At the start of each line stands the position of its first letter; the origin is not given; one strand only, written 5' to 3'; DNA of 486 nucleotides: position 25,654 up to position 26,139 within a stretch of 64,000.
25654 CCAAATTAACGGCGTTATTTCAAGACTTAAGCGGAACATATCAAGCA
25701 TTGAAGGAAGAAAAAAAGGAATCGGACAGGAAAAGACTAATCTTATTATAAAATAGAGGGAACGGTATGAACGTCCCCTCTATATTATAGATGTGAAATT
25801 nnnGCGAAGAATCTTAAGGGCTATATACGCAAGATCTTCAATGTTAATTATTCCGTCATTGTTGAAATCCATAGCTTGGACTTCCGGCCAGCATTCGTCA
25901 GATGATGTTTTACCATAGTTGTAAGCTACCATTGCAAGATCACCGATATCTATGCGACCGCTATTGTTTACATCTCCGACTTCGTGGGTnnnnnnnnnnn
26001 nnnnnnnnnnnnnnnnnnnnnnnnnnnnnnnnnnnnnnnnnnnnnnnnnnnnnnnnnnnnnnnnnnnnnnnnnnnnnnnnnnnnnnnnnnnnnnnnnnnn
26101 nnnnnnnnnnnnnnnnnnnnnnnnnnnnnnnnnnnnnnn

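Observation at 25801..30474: A GH127 enzyme carrying both a cohesin and a dockerin, plus discoidin and three Big_2 modules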

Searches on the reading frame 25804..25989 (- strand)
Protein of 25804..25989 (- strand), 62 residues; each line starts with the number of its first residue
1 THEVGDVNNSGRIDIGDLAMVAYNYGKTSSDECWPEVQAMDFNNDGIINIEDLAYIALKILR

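Call 6: search_protein_families(library=pfam, proteins=[window:25804-25989:-], max_evalue=10)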
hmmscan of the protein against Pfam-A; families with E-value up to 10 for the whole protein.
seq(62 aa): 7 families
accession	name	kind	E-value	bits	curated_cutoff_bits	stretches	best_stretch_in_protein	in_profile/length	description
PF00404.24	Dockerin_1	-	6.3e-08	33.1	22.9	1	5-57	2-53/57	Dockerin type I domain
PF00036.39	EF-hand_1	-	4.9e-06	26.1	25.4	2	38-56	7-25/29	EF hand domain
PF13499.12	EF-hand_7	-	3.3e-05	24.6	30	1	6-56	12-65/67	EF-hand domain pair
PF13202.12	EF-hand_5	-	0.0001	22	25.9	2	38-53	6-21/25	EF hand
PF13405.12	EF-hand_6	-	0.00011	22.1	25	2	39-56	8-25/30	EF-hand domain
PF13517.12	FG-GAP_3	-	0.0061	17.6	26.9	1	30-47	40-56/61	FG-GAP-like repeat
PF13833.12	EF-hand_8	-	0.013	15.7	28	1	10-53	2-47/54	EF-hand domain pair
